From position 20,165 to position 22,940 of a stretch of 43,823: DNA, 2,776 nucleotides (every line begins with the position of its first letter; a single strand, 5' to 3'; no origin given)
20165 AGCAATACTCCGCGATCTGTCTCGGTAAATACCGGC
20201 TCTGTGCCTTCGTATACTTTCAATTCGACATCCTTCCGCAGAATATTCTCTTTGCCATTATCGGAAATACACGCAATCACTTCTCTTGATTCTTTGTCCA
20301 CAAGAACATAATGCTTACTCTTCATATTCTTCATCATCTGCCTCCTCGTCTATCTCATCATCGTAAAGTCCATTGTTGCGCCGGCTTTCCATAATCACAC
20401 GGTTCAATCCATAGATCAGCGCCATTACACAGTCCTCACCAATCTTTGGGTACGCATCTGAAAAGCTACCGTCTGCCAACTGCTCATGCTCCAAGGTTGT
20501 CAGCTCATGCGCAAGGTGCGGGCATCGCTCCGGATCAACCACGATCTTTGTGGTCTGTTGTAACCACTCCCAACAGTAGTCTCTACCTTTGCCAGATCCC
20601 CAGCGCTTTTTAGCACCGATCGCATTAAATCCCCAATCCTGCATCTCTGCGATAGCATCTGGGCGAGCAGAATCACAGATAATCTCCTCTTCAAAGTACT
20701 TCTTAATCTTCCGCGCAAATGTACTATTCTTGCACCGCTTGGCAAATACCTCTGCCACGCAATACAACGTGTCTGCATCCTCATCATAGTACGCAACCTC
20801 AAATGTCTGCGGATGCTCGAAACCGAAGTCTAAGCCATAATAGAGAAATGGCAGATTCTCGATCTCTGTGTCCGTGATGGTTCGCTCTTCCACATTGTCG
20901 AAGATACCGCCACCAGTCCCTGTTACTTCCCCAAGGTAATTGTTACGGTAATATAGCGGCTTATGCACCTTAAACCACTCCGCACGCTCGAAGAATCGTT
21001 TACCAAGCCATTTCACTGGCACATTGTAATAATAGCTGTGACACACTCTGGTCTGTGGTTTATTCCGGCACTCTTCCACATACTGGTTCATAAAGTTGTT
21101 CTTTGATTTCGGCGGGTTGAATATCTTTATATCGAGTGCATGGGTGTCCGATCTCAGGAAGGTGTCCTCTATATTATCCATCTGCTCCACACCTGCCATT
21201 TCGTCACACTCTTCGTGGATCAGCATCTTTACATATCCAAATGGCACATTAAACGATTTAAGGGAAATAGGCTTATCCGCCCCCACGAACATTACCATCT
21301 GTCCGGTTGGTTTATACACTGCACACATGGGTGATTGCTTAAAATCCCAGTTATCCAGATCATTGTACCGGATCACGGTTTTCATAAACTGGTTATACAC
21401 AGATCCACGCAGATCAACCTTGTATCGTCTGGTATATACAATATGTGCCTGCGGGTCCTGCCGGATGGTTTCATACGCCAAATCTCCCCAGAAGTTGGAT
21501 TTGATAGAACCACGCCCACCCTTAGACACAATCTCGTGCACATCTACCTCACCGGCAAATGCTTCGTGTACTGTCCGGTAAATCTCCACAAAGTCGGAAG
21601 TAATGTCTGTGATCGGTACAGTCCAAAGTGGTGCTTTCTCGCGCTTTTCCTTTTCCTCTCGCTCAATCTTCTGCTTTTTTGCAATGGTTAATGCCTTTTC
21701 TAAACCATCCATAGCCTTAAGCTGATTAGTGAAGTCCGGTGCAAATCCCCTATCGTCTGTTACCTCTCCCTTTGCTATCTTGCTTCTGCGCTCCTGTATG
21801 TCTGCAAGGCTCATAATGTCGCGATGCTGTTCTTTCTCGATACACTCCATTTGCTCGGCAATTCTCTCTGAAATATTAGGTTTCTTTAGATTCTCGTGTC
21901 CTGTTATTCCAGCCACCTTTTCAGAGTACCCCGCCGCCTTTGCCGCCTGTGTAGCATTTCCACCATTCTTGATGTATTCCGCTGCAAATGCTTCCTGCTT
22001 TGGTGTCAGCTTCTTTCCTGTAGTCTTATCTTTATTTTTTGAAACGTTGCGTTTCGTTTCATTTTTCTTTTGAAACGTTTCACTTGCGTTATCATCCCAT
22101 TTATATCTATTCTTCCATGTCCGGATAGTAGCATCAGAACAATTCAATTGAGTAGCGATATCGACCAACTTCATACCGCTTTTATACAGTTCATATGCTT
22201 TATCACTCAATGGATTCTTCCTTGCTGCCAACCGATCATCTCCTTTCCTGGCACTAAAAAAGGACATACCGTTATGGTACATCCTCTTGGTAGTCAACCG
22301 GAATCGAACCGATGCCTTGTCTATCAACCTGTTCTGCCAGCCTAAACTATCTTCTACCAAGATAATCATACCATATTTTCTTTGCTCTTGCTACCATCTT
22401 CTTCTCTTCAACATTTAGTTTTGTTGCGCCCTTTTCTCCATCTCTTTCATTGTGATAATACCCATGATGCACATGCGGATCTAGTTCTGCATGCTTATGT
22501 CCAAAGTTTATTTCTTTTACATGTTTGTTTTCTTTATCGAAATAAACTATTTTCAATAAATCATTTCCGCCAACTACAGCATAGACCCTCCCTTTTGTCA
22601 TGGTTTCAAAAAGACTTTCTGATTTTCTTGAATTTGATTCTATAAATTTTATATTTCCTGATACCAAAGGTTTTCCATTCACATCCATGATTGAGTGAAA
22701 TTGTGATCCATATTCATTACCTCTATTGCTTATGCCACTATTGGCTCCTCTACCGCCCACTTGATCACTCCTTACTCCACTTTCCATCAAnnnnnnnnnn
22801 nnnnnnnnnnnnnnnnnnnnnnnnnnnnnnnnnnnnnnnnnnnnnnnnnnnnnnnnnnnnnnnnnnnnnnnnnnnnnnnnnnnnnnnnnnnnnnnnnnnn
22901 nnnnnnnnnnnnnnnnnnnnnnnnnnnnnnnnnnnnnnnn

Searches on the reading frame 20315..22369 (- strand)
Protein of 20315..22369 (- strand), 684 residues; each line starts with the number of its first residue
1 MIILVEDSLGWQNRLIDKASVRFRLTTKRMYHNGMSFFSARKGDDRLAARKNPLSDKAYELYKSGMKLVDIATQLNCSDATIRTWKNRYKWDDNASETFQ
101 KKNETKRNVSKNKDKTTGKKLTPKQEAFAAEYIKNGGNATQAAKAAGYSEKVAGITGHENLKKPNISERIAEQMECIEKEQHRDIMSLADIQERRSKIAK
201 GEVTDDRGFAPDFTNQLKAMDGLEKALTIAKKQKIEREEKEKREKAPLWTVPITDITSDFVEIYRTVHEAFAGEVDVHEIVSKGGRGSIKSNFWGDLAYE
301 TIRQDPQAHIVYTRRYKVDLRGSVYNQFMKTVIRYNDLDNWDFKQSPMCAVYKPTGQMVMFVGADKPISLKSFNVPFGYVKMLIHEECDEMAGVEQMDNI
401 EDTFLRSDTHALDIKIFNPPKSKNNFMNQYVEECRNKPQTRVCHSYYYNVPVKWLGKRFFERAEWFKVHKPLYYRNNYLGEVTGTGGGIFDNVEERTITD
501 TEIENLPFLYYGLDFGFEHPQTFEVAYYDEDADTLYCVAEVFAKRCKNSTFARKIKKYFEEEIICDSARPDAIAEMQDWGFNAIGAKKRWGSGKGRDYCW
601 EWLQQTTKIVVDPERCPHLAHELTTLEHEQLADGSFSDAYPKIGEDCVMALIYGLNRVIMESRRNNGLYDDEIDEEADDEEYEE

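Call 20: search_protein_families(library=phrogs, proteins=[window:20315-22369:-], max_evalue=0.00001)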
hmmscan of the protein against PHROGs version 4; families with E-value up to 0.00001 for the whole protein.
window:20315-22369:- (684 aa): 13 families
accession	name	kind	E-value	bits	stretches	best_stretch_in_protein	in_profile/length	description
phrog_51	-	head and packaging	1.9e-35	123.9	1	62-230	18-214/261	terminase small subunit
phrog_3717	-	head and packaging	5.5e-30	105.8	1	280-521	26-264/277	terminase large subunit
phrog_2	-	head and packaging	3.1e-25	90.1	1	44-664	201-599/807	terminase large subunit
phrog_5653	-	head and packaging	1.4e-24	88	1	480-664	1-186/199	terminase large subunit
phrog_2606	-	head and packaging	1.1e-21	78.5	1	49-205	3-170/310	terminase small subunit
phrog_17390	-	unknown function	1.4e-14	54.6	1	120-174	2-55/69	-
phrog_1889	-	head and packaging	3.4e-12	47.4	1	49-119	3-79/276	terminase small subunit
phrog_509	-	head and packaging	3.2e-11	44.2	1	55-127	11-84/238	terminase small subunit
phrog_6672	-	head and packaging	5.7e-10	39.9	1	534-664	6-135/145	terminase large subunit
phrog_18557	-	head and packaging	2.2e-09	38.3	1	594-660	9-75/88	terminase large subunit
phrog_4151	-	DNA, RNA and nucleotide metabolism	2.2e-07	31.8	1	56-114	11-70/154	DNA binding protein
phrog_664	-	DNA, RNA and nucleotide metabolism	2e-06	28.8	0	57-117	92-152/210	DNA binding protein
phrog_641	-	head and packaging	4.5e-06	28.3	1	121-181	3-62/162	terminase small subunit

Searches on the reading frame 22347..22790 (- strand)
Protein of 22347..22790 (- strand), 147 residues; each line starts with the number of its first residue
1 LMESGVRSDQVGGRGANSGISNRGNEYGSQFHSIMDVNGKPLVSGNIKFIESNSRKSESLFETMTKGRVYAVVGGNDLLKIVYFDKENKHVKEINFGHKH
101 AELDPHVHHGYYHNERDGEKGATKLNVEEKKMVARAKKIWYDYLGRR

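Call 3: search_protein_families(library=pfam, proteins=[window:22347-22790:-], max_evalue=0.1)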
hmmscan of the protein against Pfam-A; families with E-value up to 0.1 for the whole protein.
window:22347-22790:- (147 aa): 0 families

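Call 4: search_protein_families(library=phrogs, proteins=[window:22347-22790:-], max_evalue=0.1)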
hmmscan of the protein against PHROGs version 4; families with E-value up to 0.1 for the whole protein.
window:22347-22790:- (147 aa): 2 families
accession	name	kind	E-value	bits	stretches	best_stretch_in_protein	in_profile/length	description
phrog_9479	-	unknown function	6.7e-40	137.8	1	11-144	1-131/136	-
phrog_34828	-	unknown function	0.069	14.1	1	47-113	143-207/214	-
